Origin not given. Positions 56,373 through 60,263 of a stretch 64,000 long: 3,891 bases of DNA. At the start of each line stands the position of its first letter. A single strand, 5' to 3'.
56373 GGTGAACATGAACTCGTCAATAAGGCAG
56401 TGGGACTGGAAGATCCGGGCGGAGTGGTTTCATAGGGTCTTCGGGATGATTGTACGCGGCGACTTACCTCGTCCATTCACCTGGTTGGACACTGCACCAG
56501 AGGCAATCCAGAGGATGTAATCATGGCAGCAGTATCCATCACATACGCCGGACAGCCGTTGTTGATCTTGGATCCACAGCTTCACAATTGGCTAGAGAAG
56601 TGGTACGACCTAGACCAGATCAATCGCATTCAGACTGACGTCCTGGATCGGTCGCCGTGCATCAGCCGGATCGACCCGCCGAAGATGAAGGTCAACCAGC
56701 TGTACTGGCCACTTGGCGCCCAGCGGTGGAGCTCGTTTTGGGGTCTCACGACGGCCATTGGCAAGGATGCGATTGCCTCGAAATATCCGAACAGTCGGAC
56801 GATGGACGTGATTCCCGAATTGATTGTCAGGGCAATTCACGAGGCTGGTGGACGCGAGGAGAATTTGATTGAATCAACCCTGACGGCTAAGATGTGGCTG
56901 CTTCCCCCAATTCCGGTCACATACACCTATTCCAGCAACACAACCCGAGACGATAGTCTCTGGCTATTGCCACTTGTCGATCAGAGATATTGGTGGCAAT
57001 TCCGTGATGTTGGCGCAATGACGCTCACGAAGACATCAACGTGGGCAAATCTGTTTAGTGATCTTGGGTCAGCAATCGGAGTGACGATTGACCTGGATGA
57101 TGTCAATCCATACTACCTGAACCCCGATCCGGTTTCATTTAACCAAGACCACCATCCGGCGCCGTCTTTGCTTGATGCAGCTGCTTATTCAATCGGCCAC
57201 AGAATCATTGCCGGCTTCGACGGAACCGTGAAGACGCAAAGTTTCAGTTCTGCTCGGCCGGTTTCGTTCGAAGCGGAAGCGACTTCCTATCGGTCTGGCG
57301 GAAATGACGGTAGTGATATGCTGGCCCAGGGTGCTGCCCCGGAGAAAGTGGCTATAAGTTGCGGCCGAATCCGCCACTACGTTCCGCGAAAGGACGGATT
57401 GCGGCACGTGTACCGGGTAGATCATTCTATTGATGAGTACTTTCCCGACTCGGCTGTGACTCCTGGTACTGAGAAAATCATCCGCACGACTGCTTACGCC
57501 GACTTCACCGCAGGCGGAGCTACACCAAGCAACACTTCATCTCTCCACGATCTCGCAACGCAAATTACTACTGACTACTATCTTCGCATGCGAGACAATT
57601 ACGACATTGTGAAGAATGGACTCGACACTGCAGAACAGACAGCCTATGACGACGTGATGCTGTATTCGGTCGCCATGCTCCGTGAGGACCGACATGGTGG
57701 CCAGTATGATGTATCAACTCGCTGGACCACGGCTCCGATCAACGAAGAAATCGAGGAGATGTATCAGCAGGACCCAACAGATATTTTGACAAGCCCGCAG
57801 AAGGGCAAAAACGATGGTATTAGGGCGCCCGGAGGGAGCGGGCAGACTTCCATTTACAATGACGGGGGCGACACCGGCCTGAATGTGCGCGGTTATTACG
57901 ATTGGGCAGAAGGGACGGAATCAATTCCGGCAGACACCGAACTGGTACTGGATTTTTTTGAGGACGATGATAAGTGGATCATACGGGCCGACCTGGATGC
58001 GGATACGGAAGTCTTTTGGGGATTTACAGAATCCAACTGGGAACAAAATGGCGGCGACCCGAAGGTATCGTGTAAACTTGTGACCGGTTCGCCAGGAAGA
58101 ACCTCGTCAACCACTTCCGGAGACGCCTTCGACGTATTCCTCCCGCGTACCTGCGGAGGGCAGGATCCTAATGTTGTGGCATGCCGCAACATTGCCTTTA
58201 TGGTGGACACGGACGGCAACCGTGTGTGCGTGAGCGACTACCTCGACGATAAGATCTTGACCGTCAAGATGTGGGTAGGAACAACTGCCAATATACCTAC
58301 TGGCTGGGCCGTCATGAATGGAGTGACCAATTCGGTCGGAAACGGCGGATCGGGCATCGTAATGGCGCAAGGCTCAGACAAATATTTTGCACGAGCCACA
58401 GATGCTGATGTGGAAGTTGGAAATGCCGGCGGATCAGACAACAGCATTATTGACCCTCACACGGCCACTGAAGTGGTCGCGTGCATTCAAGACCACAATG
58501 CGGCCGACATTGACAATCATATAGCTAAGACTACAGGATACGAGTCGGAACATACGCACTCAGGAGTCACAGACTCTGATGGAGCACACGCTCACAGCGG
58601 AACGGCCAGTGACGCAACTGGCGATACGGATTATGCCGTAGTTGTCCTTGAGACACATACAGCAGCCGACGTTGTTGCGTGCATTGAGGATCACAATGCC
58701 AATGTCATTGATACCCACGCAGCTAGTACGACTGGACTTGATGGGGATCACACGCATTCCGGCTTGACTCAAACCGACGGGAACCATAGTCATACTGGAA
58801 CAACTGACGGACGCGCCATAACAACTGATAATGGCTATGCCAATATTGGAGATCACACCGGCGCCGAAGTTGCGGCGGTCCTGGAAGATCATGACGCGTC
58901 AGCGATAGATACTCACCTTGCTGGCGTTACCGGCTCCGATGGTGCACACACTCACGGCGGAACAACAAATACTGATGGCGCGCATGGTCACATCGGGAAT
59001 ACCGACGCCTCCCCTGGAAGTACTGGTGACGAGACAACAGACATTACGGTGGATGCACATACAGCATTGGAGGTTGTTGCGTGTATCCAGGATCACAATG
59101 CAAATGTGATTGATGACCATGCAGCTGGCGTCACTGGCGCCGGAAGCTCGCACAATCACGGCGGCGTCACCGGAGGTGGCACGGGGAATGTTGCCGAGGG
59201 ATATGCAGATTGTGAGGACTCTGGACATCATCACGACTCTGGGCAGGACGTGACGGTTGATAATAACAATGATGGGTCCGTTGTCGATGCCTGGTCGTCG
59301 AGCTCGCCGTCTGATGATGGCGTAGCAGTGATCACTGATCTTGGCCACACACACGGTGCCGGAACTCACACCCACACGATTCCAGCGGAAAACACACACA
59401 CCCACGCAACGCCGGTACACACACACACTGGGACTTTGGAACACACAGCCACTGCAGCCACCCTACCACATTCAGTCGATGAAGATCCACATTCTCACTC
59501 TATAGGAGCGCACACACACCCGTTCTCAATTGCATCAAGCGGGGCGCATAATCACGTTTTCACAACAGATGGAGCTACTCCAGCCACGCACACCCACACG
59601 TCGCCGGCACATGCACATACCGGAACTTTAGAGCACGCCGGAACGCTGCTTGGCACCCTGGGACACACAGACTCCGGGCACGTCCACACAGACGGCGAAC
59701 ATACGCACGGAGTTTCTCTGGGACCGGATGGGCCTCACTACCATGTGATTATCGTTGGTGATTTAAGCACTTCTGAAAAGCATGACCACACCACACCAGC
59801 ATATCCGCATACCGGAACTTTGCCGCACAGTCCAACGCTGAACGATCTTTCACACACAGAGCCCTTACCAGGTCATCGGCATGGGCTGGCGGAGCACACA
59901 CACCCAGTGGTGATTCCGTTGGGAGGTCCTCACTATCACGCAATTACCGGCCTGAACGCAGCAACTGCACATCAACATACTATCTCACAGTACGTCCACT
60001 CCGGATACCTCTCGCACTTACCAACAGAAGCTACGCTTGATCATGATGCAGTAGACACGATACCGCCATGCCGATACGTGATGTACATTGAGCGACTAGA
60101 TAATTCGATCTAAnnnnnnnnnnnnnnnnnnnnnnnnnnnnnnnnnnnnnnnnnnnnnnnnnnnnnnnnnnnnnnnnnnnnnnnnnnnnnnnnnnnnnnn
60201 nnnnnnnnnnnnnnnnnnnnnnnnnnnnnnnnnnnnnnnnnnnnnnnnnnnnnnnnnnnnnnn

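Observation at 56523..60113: Tail fiber with four ~65-aa tandem repeats and a THTH/HxH-rich C-terminus, directly preceded by a glycosyltransferase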

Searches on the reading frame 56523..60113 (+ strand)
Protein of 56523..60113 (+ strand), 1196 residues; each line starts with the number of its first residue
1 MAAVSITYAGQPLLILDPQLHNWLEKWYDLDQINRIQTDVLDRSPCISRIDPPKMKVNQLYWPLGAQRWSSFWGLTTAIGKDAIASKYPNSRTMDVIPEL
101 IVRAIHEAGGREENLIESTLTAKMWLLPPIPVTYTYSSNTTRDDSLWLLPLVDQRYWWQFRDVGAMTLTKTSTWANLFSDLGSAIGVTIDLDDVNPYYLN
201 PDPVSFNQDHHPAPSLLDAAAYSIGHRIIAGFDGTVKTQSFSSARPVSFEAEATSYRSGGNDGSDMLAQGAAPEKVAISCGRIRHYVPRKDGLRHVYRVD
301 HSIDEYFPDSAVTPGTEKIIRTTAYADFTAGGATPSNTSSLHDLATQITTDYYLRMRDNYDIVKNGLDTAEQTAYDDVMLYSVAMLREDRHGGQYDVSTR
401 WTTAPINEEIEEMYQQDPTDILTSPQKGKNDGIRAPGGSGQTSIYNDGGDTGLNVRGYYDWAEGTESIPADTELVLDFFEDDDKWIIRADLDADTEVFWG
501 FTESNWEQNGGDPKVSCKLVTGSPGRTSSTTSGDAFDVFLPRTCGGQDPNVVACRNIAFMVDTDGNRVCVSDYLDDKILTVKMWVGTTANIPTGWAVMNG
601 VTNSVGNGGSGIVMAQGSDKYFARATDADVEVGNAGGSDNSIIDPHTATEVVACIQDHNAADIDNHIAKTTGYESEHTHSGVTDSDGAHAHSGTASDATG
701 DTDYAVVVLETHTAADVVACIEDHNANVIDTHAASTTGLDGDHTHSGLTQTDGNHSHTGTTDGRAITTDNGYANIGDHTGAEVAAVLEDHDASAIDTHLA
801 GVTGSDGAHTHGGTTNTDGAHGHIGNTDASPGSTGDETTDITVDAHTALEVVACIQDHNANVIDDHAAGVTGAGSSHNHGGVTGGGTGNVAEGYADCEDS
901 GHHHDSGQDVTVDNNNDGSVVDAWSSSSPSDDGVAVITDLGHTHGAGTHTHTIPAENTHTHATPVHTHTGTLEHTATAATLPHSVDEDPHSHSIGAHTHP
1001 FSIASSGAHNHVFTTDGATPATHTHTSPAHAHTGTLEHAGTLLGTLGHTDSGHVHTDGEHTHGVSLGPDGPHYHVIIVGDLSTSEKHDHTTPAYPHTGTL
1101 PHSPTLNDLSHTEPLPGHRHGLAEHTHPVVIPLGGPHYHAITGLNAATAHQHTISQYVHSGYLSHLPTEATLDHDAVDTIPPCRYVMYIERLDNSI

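Call 3: search_protein_families(library=pfam, proteins=[window:56523-60113:+], max_evalue=0.1)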
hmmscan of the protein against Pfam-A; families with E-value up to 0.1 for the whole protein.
window:56523-60113:+ (1196 aa): 0 families

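Call 4: search_protein_families(library=phrogs, proteins=[window:56523-60113:+], max_evalue=0.01)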
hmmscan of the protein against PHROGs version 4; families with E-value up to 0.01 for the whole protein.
window:56523-60113:+ (1196 aa): 0 families

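Call 7: search_solved_structures(query=window:56523-60110:+, max_evalue=10, show_alignments=3)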
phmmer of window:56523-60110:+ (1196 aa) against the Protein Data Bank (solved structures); distinct sequences matched with E-value up to 10: 0.

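Call 8: search_dna_similar(query=window:56523-60110:+, collection=phages, mode=protein, max_evalue=0.001, max_rows=30)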
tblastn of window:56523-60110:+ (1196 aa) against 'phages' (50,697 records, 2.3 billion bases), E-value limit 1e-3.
No match.

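Call 9: find_homologous_proteins(query=window:56523-60110:+, max_evalue=0.001)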
Query window:56523-60110:+ (1196 aa): 8 proteins with E <= 0.001 among 8000 candidates.
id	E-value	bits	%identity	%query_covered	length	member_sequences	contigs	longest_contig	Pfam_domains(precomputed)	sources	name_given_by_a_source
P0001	0.0e+0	2755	100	100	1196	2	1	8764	-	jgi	-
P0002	3.3e-41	160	31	34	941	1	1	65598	-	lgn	-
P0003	7.1e-40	155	31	35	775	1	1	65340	-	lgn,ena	-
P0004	1.7e-37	147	33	27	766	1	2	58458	-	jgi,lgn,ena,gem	-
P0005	5.5e-34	136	32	27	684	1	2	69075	-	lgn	-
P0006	1.5e-20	91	29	27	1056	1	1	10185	-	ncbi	-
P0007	6.3e-15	72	33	16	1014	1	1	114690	PF16190.12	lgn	-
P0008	2.2e-10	57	24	32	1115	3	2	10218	-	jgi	jgi:hypothetical protein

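Call 25: find_encoding_contigs(protein=P0002, flank=10000, max_places=3)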
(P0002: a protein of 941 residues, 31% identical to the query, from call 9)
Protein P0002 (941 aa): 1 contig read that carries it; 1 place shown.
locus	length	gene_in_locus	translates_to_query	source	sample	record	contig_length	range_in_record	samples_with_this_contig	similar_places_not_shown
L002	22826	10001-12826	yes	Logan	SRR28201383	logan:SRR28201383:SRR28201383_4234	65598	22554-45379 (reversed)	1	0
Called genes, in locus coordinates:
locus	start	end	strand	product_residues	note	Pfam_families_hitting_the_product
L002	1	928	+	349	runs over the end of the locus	-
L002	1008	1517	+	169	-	PF07030:Phage_Mu_Gp36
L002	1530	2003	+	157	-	-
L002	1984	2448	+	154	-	-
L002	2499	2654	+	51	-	-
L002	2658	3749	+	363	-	-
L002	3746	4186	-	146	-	-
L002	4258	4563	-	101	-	-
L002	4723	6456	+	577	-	-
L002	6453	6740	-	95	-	-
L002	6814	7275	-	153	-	-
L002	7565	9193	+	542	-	-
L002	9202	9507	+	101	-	-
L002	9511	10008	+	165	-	-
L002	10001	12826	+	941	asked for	-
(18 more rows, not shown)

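Call 39: find_encoding_contigs(protein=P0001, flank=10000, max_places=3)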
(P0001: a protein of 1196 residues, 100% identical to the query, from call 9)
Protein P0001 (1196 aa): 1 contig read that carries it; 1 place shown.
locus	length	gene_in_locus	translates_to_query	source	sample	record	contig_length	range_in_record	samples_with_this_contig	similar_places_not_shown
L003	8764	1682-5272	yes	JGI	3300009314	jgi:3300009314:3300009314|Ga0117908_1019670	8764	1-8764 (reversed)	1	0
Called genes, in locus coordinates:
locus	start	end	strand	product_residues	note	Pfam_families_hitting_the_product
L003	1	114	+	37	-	?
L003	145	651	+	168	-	-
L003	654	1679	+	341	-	PF13524:Glyco_trans_1_2 (faint), PF13692:Glyco_trans_1_4, PF00534:Glycos_transf_1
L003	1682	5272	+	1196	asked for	-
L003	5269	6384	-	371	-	-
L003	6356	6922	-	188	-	-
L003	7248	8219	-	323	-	PF13489:Methyltransf_23, PF08241:Methyltransf_11 (weak), PF08242:Methyltransf_12 (faint)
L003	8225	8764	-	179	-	?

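Call 43: find_encoding_contigs(protein=P0003, flank=8000, max_places=2)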
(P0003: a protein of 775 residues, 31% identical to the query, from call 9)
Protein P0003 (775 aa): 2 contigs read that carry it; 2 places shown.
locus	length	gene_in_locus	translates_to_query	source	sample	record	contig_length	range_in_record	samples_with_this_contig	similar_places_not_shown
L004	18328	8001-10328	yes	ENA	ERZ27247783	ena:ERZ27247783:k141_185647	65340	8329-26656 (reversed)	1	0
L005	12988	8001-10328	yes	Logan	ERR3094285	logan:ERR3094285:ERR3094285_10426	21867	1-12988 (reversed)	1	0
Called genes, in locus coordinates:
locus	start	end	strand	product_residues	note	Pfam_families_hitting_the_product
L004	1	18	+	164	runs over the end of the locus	-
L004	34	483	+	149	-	-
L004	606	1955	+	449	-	-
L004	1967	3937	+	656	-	-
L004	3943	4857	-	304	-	-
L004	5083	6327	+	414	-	-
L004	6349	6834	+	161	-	-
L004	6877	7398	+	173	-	-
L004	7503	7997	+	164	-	-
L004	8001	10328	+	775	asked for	-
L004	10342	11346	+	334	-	-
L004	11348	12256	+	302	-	-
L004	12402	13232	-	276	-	-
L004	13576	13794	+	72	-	-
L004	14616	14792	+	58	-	PF02599:CsrA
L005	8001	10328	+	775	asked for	-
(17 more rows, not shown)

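Call 44: find_encoding_contigs(protein=P0004, flank=8000, max_places=2)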
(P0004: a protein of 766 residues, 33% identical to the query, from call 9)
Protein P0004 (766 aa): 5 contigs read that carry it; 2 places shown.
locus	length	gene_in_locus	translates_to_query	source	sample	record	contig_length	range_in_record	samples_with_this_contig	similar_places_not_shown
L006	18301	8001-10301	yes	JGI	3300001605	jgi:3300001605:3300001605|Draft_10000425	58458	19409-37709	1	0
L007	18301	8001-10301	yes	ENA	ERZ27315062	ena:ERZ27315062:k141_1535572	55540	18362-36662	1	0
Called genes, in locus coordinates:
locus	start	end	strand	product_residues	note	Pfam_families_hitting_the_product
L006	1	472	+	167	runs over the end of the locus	-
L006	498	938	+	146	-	-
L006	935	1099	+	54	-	-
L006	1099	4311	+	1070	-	-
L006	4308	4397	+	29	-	-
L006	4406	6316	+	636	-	-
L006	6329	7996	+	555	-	-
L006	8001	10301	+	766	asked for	-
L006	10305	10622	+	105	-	-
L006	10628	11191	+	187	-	-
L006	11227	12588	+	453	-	PF01755:Glyco_transf_25 (faint), PF13469:Sulfotransfer_3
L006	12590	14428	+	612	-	PF04488:Gly_transf_sug (weak), PF13578:Methyltransf_24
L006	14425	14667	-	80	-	-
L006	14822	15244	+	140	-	-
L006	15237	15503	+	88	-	-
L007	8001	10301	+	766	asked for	-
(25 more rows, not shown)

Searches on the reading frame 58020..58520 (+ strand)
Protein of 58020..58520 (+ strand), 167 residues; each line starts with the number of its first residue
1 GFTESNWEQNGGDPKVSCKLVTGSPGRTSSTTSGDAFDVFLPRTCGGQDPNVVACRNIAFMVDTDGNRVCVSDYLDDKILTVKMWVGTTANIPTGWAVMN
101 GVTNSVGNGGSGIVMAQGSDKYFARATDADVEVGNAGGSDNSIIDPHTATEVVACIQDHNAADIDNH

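Call 20: search_protein_families(library=pfam, proteins=[window:58020-58520:+], max_evalue=10)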
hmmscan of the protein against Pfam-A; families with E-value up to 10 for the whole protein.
window:58020-58520:+ (167 aa): 0 families

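Call 71: search_dna_similar(query=window:58020-58475:+, collection=phages, mode=protein, max_evalue=0.001, max_rows=15)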
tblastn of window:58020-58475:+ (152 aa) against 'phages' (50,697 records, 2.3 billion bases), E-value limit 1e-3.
No match.
